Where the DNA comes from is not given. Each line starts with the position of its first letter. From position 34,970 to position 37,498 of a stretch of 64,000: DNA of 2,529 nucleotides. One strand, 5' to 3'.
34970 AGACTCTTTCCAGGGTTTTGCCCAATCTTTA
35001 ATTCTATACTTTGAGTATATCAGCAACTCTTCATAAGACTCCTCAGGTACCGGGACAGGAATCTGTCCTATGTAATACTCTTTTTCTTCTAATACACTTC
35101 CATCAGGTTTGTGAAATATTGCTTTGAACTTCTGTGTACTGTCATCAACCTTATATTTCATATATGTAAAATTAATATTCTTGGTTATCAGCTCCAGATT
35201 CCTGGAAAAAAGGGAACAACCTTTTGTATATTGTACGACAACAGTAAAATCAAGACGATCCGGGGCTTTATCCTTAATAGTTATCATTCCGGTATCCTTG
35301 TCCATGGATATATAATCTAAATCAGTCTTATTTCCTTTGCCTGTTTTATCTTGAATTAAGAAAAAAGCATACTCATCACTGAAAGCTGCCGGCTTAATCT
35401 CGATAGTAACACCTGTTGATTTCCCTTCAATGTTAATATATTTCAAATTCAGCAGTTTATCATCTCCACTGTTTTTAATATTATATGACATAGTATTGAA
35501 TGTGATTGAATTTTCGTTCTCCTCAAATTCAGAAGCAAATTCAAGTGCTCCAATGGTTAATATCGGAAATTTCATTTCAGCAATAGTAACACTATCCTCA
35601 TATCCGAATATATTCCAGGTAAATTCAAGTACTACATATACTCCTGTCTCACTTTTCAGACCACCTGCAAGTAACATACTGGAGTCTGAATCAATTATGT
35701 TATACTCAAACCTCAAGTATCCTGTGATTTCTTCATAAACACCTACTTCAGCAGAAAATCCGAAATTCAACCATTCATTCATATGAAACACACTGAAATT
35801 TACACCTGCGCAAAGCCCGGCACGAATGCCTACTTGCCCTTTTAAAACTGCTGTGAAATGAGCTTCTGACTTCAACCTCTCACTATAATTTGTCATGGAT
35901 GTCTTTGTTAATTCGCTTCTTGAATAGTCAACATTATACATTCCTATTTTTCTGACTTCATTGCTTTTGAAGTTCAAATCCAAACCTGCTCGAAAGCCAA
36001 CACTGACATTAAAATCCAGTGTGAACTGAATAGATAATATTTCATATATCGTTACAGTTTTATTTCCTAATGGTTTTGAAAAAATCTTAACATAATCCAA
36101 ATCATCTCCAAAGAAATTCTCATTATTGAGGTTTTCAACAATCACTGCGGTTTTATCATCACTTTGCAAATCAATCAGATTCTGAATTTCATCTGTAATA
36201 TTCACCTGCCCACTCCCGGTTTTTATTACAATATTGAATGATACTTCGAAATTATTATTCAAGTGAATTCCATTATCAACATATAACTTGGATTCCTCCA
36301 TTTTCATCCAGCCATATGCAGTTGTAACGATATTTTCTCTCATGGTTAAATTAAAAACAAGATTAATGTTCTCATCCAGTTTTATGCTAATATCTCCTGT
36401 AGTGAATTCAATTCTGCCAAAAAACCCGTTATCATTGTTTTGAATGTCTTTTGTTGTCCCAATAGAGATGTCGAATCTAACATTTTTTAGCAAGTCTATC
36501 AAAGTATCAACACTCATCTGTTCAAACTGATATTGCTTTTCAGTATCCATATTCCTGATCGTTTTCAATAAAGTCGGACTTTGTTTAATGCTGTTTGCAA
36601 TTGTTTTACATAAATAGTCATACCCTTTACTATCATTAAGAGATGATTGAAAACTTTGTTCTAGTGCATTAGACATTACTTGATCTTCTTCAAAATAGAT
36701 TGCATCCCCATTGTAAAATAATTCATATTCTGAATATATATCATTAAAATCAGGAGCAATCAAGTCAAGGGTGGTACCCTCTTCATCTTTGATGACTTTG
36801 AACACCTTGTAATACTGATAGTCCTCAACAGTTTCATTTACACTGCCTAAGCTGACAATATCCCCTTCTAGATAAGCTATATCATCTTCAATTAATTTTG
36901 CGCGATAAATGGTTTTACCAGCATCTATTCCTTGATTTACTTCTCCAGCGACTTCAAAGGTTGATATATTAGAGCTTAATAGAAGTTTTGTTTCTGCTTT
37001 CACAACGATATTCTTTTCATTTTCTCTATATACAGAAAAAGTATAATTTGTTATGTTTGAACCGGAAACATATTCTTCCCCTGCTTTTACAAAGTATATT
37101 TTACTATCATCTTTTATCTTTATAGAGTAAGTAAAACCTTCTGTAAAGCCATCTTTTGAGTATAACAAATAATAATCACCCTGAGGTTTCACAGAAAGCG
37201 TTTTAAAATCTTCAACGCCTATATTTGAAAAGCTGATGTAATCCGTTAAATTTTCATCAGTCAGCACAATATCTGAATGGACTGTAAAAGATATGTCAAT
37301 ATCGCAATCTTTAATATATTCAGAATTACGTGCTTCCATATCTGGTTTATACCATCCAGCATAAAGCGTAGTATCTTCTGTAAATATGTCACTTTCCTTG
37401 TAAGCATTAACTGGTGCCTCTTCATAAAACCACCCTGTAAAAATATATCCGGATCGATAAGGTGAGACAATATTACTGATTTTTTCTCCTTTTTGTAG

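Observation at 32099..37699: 1866-aa surface protein built from Listeria-Bacteroides (GW-type) repeats, with no sortase signal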

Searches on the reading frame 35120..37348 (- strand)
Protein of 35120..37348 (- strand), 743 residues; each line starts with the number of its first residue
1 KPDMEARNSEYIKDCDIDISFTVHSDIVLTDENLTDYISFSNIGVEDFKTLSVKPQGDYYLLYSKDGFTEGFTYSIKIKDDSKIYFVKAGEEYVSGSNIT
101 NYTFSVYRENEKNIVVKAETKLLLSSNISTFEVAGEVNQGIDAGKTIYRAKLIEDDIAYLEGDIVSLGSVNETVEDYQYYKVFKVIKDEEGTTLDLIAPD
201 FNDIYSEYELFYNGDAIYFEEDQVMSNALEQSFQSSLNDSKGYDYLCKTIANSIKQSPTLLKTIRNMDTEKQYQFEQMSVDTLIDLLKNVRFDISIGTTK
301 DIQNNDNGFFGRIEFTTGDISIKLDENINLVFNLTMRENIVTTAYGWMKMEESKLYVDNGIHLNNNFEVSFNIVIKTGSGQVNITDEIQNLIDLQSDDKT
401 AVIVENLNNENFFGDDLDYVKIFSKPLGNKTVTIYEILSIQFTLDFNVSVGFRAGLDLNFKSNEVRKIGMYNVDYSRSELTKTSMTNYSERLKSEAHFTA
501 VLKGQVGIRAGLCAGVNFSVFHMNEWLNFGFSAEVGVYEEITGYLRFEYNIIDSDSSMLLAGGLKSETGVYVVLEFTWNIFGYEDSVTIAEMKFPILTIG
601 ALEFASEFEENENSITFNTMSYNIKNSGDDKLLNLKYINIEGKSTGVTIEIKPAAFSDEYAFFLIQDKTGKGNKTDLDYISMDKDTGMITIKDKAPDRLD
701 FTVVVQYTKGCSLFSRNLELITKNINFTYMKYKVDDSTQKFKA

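Call 17: find_homologous_proteins(query=A2, max_evalue=0.001)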
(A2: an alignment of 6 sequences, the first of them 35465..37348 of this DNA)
Query A2 (6 sequences) (628 aa, profile of the alignment): 2 proteins with E <= 0.001 among 8000 candidates.
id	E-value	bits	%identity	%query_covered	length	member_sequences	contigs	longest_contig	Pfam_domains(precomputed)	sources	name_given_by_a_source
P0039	1.0e-238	812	53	86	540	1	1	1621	-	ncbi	ncbi:MAG: hypothetical protein AAGU32_17190, partial [Bacillota bacterium]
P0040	2.0e-119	418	48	49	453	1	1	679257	PF09479.17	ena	-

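Call 23: search_solved_structures(query=A2, max_evalue=10)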
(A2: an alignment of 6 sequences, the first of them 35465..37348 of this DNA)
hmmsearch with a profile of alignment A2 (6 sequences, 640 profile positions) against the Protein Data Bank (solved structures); distinct sequences matched with E-value up to 10: 3.
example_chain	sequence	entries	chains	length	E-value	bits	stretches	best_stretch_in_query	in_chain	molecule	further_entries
9b86_A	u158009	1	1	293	0.1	14.1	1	152-214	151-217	Heme-binding protein FetB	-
1s7h_A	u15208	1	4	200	0.15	13.6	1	99-183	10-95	ykoF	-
9dsi_H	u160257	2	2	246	0.75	11.3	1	16-75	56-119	99 Fab heavy chain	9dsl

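Call 30: search_protein_representatives(alignment_id=A2)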
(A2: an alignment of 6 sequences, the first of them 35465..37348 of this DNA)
Query: 6 sequences, 640 profile positions. Proteins with E-value up to 0.001 (for the whole library): 441; up to 1e-10: 286; up to 1e-30: 84. The best 150 are listed.
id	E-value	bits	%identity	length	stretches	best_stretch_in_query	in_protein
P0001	6.9e-292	986.0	-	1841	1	1-639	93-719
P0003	2.2e-249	845.6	-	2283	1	1-639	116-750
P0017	2.2e-223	759.7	-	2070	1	1-639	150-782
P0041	2.9e-163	561.1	-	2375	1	7-637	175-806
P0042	8.7e-150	516.6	-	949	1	85-637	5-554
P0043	9.2e-133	460.3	-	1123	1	3-574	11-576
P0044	7.6e-130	450.7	-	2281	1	4-626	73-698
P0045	2.1e-129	449.3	-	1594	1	5-633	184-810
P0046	4.0e-123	428.5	-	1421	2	339-639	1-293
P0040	6.5e-120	417.9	-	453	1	1-313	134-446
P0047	3.8e-106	372.4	-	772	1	11-636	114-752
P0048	5.8e-105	368.5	-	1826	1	3-627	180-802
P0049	1.9e-89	317.2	-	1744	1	8-638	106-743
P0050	4.2e-89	316.1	-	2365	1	9-627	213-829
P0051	1.3e-85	304.6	-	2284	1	9-631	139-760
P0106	1.0e-34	136.4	-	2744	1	7-626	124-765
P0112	1.9e-32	128.9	-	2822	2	153-621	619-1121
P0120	9.8e-31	123.3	-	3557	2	151-625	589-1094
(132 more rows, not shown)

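Call 34: predict_structure(alignment_id=A3)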
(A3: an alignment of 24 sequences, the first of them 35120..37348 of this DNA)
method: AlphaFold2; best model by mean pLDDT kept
length: 743 residues; sequences in the alignment: 24
mean_pLDDT: 76.6   pTM: 0.58
mean pLDDT of the five models: 76.6, 69.6, 68.0, 63.4, 60.5
residues with pLDDT >= 90: 134; 70-90: 430; 50-70: 112; < 50: 67
segments of 3 or more residues with pLDDT < 50: 1-7, 380-404, 554-556, 600-606, 639-652, 713-716, 740-743
pLDDT, mean of each block of 10 residues (from residue 1): 44 89 90 92 85 91 91 88 82 62 88 83 89 88 89 82 89 81 87 90 83 80 67 81 83 74 71 78 84 85 84 86 75 89 89 85 91 73 34 32 49 68 78 69 81 82 90 75 87 80 79 79 66 81 71 52 66 79 71 66 49 84 78 61 37 60 88 88 90 89 83 52 88 63 36
secondary structure, 60 per line:
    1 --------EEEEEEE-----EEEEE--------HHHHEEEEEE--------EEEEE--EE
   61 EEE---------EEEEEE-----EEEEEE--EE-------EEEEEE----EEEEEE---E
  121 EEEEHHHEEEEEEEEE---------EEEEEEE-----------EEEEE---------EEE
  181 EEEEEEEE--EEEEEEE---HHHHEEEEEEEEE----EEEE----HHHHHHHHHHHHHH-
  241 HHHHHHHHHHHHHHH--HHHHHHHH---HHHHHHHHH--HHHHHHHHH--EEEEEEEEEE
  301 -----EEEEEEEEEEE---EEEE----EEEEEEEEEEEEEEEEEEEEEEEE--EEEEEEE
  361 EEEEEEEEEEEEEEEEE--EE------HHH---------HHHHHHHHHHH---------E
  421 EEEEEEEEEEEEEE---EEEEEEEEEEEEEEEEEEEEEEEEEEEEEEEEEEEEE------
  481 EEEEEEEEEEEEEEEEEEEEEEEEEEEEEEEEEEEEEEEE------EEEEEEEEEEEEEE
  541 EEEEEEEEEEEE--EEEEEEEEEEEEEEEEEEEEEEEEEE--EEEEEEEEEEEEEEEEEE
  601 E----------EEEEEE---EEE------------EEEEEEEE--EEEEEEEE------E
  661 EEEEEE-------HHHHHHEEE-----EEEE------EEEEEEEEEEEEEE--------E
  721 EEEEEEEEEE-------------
elements in order (helices of 4 or more, strands of 3 or more residues): E9-15 E21-25 H34-37 E38-43 E52-56 E59-63 E73-78 E84-89 E101-106 E111-116 E120-124 E128-136 E146-152 E164-168 E178-188 E191-197 H201-204 E205-213 E218-221 H226-239 H241-255 H258-265 H269-277 H280-288 E291-300 E306-316 E320-323 E328-351 E354-377 H400-410 E420-434 E438-474 E481-520 E527-552 E555-580 E583-601 E612-617 E621-623 E636-643 E646-653 E660-666 H674-679 E680-682 E688-691 E698-711 E720-730

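Call 45: search_protein_families(library=pfam, proteins=[P0120, P0106, P0112], max_evalue=0.001)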
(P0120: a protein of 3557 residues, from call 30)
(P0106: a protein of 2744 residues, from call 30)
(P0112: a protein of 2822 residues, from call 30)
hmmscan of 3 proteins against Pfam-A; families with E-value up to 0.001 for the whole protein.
P0120 (3557 aa): 3 families
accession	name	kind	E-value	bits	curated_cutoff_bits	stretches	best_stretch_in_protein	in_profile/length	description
PF09479.16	Flg_new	-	4.6e-229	741.4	27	21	2650-2717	1-65/65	Listeria-Bacteroides repeat domain (List_Bact_rpt)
PF18998.6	Flg_new_2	-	6.5e-32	109.8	23.6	1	3298-3365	1-72/73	Divergent InlB B-repeat domain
PF00395.25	SLH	-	5.1e-30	103.6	20.8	3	115-157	2-44/44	S-layer homology domain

P0106 (2744 aa): 1 family
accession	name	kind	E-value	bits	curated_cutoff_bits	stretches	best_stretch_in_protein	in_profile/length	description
PF09479.16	Flg_new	-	2.7e-11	43.9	27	1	49-110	3-64/65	Listeria-Bacteroides repeat domain (List_Bact_rpt)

P0112 (2822 aa): 3 families
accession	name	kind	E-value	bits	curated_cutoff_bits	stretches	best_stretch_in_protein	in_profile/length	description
PF09479.16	Flg_new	-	2.5e-109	357.9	27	10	1816-1879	1-64/65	Listeria-Bacteroides repeat domain (List_Bact_rpt)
PF00395.25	SLH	-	1.6e-32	111.6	20.8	3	134-176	2-44/44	S-layer homology domain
PF18998.6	Flg_new_2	-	1.3e-15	57.6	23.6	1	1817-1883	2-71/73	Divergent InlB B-repeat domain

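Call 62: fold_search(model_id=the predicted structure, library=pdb)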
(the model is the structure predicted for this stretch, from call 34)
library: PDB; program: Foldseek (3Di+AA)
matches with E <= 10: 523; with E <= 0.001: 1
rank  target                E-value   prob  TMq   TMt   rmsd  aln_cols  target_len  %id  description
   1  4zpn_B                7.2e-04  0.96  0.11  0.21  27.0       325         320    9  Crystal Structure of Protocadherin Gamma C5 EC1-3 with extended N-terminus (released 2015-10-28)
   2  6oae                  1.3e-03  1.00  0.11  0.33   9.2       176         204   11  Crystal Structure of Human Mucin-like Protocadherin EC1-2 (released 2020-03-18)
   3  7amk_B                1.7e-03  0.33  0.10  0.14  34.1       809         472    8  Zebrafish RET Cadherin Like Domains 1 to 4. (released 2021-02-03)
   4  3lnd_C                4.0e-03  0.97  0.09  0.26  12.2       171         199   10  Crystal structure of cadherin-6 EC12 W4A (released 2010-03-02)
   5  4uj6                  4.4e-03  0.23  0.09  0.09  29.9       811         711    9  Structure of surface layer protein SbsC, domains 1-6 (released 2016-04-27)
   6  5vvm_A                5.1e-03  0.92  0.10  0.19  12.5       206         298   14  Crystal structure of human CDH23 EC21-23 (released 2018-05-23)
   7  5t4m_A                5.6e-03  0.72  0.10  0.18  21.1       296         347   10  Crystal Structure of Human Protocadherin-15 EC3-5 (released 2017-02-22)
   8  5iry_A                5.6e-03  0.20  0.11  0.14  51.5       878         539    7  Crystal structure of human Desmocollin-1 ectodomain (released 2016-06-22)
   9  9g93_A                5.9e-03  0.21  0.09  0.11  30.7       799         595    9  CryoET structure of the in vitro grown Bacillus anthracis Sap S-layer (released 2024-12-18)
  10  4uic                  5.9e-03  0.20  0.09  0.09  28.8       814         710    9  Crystal structure of the S-layer protein rSbsC(31-844) (released 2016-04-13)
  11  6qx4_B                7.2e-03  0.21  0.09  0.11  37.4       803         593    9  Structure of the Bacillus anthracis Sap S-layer assembly domain (released 2019-07-31)
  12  7u71                  7.6e-03  0.91  0.10  0.21  15.4       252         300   10  Crystal Structure of Mouse Cadherin-23 EC13-15 (released 2023-03-15)
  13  5t4n_B                8.8e-03  0.75  0.10  0.19  22.4       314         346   10  Crystal Structure of Human Protocadherin-15 EC3-5 D414A Variant (released 2017-02-22)
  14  3lnd_B                9.2e-03  0.98  0.10  0.29  11.1       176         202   10  Crystal structure of cadherin-6 EC12 W4A (released 2010-03-02)
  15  8a1d_A                1.3e-02  0.06  0.05  0.07  40.2       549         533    6  Structure of murine perforin-2 (Mpeg1) pore in ring form (released 2022-07-20)
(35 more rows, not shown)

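Call 70: search_protein_families(library=pfam, alignment_id=A5, max_evalue=0.0001)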
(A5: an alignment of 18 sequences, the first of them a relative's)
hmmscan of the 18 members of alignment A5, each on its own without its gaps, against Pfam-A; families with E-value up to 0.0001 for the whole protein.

A. member 1, P0041 (2375 aa): 2 families
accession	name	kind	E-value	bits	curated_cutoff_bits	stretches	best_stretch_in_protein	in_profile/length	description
PF09479.16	Flg_new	-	1.6e-21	76.6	27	2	105-166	4-65/65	Listeria-Bacteroides repeat domain (List_Bact_rpt)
PF07581.17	Glug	-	2.6e-09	37.3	20.5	0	2172-2192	2-24/28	The GLUG motif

B. families by the number of members that match (of 18 scanned): 10 families
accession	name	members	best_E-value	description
PF09479.16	Flg_new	15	2.1e-214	Listeria-Bacteroides repeat domain (List_Bact_rpt)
PF18998.6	Flg_new_2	5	4.3e-62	Divergent InlB B-repeat domain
PF00395.25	SLH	3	7.5e-33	S-layer homology domain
PF18676.6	MBG_2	2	9.5e-18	MBG domain (YGX type)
PF04122.17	CW_binding_2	1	7.7e-50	Cell wall binding domain 2 (CWB2)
PF07581.17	Glug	1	2.6e-09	The GLUG motif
PF03160.20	Calx-beta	1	5e-08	Calx-beta domain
PF00404.24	Dockerin_1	1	1.6e-07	Dockerin type I domain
PF02389.20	Cornifin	1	2.8e-07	Cornifin (SPRR) family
PF03174.19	CHB_HEX_C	1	9e-05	Chitobiase/beta-hexosaminidase C-terminal domain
